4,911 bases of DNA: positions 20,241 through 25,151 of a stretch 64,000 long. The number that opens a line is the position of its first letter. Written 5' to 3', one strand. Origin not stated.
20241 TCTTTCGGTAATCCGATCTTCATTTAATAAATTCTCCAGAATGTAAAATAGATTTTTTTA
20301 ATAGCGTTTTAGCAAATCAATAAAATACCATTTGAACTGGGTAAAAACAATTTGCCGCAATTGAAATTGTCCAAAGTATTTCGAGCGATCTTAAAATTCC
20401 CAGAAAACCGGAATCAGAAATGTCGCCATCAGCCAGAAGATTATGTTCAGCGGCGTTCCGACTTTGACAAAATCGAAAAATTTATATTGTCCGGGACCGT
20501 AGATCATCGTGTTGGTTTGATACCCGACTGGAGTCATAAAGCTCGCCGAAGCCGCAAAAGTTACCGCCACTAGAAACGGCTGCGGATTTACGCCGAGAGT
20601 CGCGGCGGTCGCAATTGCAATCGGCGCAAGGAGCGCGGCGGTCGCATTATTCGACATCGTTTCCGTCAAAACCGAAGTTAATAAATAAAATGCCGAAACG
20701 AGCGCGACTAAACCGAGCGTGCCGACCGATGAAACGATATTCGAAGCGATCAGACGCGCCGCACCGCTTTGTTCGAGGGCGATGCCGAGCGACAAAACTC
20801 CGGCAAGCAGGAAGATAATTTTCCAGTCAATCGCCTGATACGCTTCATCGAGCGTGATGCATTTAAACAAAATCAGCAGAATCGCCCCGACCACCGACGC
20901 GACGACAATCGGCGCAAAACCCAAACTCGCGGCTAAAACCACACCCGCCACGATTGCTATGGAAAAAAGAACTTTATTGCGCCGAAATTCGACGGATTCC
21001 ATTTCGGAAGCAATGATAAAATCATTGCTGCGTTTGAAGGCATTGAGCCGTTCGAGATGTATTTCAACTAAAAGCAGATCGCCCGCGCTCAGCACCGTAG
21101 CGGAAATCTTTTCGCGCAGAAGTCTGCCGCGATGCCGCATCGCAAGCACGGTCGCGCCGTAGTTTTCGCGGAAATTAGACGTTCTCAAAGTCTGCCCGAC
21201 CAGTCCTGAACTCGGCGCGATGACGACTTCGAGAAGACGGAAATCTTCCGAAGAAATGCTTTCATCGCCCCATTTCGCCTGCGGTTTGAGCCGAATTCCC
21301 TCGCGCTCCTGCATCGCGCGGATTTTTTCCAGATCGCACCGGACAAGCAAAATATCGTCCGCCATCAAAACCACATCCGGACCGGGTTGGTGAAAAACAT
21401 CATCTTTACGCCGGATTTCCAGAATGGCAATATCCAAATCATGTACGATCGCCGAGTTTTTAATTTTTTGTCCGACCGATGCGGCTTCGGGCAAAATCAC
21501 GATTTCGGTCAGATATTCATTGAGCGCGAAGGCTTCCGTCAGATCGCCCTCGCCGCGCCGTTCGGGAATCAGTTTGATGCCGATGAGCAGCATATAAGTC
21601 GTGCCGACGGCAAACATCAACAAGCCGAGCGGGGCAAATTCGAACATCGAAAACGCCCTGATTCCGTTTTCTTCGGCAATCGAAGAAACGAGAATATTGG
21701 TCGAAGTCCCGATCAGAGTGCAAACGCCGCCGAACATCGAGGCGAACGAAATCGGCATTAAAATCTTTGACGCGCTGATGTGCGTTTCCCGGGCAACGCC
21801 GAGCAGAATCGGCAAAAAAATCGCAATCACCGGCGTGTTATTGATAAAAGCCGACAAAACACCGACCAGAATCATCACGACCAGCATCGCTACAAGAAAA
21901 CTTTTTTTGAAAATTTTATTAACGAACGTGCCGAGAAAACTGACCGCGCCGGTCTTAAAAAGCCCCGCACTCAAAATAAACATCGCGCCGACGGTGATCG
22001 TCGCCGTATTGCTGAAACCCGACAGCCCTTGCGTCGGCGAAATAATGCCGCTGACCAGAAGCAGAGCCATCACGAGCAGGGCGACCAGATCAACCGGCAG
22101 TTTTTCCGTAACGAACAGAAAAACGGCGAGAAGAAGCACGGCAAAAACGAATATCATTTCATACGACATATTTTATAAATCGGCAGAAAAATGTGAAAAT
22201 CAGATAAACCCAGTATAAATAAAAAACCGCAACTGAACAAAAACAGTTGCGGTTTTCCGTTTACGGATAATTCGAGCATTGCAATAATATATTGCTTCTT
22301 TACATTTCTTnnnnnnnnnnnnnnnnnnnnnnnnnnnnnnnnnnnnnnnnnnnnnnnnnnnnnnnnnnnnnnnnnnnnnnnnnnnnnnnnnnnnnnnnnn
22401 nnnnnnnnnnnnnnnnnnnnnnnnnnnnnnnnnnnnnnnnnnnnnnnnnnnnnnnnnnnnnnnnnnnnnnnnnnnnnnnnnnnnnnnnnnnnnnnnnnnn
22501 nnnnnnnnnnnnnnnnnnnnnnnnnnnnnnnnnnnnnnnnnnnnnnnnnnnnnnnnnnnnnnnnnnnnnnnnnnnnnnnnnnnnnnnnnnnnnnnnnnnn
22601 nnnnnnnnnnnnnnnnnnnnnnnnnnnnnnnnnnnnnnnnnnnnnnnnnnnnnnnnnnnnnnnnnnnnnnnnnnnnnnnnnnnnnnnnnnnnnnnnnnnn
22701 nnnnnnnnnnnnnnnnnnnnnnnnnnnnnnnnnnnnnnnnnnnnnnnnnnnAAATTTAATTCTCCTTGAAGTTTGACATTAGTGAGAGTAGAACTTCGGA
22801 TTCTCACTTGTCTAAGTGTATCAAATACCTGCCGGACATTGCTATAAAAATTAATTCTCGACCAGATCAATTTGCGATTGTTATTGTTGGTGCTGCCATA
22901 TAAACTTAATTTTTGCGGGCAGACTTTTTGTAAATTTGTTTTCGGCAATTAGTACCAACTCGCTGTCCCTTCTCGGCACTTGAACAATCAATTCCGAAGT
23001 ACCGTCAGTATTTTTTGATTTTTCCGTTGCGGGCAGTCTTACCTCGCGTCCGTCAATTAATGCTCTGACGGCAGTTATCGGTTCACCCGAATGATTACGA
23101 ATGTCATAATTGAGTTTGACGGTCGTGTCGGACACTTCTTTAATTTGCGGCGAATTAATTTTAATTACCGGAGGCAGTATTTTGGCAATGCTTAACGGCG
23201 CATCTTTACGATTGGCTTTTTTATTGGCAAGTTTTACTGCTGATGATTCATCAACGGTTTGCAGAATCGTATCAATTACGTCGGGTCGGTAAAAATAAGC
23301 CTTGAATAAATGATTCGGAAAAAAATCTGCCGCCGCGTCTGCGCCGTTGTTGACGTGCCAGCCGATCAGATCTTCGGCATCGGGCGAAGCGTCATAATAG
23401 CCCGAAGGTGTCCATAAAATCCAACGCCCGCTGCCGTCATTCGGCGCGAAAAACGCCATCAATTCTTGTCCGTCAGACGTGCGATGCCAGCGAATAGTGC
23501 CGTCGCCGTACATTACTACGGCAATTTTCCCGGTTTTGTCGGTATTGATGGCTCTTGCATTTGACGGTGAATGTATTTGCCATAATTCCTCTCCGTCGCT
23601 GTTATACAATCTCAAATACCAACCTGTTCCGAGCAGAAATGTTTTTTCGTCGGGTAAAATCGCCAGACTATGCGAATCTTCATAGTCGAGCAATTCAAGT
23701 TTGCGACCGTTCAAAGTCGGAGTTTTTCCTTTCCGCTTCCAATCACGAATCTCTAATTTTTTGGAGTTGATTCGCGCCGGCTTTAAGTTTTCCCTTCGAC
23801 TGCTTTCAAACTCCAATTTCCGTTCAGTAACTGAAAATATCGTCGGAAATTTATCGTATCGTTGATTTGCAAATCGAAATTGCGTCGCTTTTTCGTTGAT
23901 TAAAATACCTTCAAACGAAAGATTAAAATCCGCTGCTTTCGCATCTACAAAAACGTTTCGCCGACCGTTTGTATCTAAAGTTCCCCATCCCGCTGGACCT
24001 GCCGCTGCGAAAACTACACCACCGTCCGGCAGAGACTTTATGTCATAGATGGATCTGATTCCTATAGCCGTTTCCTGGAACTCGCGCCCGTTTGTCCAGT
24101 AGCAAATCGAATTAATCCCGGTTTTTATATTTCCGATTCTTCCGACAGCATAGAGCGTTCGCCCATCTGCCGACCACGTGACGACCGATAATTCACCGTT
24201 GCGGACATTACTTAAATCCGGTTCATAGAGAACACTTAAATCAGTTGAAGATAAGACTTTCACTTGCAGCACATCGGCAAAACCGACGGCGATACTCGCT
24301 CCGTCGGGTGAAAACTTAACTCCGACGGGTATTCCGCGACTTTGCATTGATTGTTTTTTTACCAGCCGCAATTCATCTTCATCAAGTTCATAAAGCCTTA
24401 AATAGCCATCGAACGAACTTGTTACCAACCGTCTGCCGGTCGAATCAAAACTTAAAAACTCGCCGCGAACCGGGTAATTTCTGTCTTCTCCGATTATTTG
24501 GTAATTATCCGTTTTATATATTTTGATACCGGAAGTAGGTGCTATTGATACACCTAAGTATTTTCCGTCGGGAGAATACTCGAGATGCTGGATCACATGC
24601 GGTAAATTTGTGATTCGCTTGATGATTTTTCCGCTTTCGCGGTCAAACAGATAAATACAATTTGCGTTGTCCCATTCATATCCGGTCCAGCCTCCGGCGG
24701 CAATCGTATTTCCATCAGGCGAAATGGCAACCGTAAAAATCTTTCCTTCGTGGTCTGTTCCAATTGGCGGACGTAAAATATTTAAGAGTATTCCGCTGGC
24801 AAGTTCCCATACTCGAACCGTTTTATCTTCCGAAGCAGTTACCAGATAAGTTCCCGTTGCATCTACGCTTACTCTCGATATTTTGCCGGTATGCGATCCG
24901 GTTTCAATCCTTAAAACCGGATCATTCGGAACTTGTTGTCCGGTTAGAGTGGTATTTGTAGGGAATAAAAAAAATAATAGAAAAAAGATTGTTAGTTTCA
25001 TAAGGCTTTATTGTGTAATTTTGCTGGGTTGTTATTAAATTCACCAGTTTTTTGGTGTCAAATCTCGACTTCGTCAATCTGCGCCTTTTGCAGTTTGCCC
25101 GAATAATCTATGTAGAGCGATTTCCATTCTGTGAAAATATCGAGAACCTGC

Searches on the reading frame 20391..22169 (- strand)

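Call 66: search_protein_families(library=pfam, max_evalue=0.00001, proteins=[window:20391-22169:-])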
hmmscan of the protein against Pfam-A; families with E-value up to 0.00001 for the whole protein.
window:20391-22169:- (592 aa): 4 families
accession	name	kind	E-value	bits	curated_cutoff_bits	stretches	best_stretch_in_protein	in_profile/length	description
PF03600.22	CitMHS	-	2.1e-83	280.6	31.9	1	17-538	2-335/336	Citrate transporter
PF00939.25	Na_sulph_symp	-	1.7e-24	87.1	27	2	400-591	274-467/472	Sodium:sulfate symporter transmembrane region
PF02080.26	TrkA_C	-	1.3e-22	79.9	27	2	312-380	1-68/71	TrkA-C domain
PF16980.11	CitMHS_2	-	3.2e-08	33.1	25.7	1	84-179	329-429/448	Putative citrate transport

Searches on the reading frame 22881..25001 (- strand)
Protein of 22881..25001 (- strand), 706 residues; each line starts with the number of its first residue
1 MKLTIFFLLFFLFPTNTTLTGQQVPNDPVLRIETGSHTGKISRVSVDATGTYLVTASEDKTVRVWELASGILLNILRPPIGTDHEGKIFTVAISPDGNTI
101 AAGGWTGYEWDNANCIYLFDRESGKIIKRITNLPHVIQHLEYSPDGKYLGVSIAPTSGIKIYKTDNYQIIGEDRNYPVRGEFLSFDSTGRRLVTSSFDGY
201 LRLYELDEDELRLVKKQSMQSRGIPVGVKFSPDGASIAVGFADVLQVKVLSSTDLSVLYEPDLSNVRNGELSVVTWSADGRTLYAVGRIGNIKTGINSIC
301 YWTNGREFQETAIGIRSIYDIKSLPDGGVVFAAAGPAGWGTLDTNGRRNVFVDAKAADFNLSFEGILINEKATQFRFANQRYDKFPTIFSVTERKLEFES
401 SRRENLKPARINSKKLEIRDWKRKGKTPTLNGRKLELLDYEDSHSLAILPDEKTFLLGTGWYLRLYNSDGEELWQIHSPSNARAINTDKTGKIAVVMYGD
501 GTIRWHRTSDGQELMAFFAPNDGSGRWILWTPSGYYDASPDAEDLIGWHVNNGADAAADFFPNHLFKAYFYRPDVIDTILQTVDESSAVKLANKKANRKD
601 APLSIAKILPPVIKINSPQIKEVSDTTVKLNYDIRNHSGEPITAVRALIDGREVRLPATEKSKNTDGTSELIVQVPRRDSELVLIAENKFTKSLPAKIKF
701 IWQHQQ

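Call 7: search_protein_families(library=pfam, proteins=[window:22881-25001:-])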
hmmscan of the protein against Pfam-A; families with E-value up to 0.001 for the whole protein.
window:22881-25001:- (706 aa): 20 families
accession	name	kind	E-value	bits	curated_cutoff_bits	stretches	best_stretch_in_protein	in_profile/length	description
PF25174.1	Beta-prop_THOC3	-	1.3e-24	87.1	305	3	35-103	168-231/272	THOC3 beta-propeller domain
PF23414.1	Beta-prop_EML_2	-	1.1e-23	84.5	90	2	49-170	9-117/266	Echinoderm microtubule-associated protein second beta-propeller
PF24814.1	WD40_Prp19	-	4.6e-20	72.2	320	2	35-242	88-280/281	Prp19 WD40 domain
PF00400.38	WD40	-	3.6e-19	68.8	27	1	36-65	9-38/39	WD domain, G-beta repeat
PF24817.1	WD40_WDHD1_1st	-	7.2e-18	65.2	109.9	2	113-292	65-246/291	WDHD1 first WD40 domain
PF25175.1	Beta-prop_WDR5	-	2.7e-12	47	250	1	36-206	50-208/296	WDR5 beta-propeller domain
PF25168.1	Beta-prop_WDR36-Utp21_2nd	-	3.9e-12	46.6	84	1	36-101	238-297/335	WDR36/Utp21 second beta-propeller domain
PF25173.1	Beta-prop_WDR3_1st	-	6.6e-12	45.9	154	1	36-104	111-174/184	WDR3 first beta-propeller domain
PF24807.1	WD40_CDC20-Fz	-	3.3e-11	43.5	200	1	114-251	29-163/292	CDC20/Fizzy WD40 domain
PF12894.13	ANAPC4_WD40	-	3.6e-10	40.4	22.9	0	465-517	21-76/91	Anaphase-promoting complex subunit 4 WD40 domain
PF23393.2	Beta-prop_WDR90_POC16_2nd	-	2.4e-09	37.2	60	0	45-151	1-95/291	WDR90/POC16, second beta-propeller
PF24805.1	EIF3I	-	3.9e-08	33.2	200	0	36-75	50-89/324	EIF3I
PF24782.2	WD40_MABP1-WDR62_2nd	-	5e-08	32.7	290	1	43-162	230-339/341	MABP1/WDR62 second WD40 domain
PF25172.1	Beta-prop_WDR3_2nd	-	1.3e-07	31.6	140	0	35-67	256-288/293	WDR3 second beta-propeller domain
PF18975.6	DUF5711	-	1.3e-07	31.6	26.3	0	199-251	117-168/344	Family of unknown function (DUF5711)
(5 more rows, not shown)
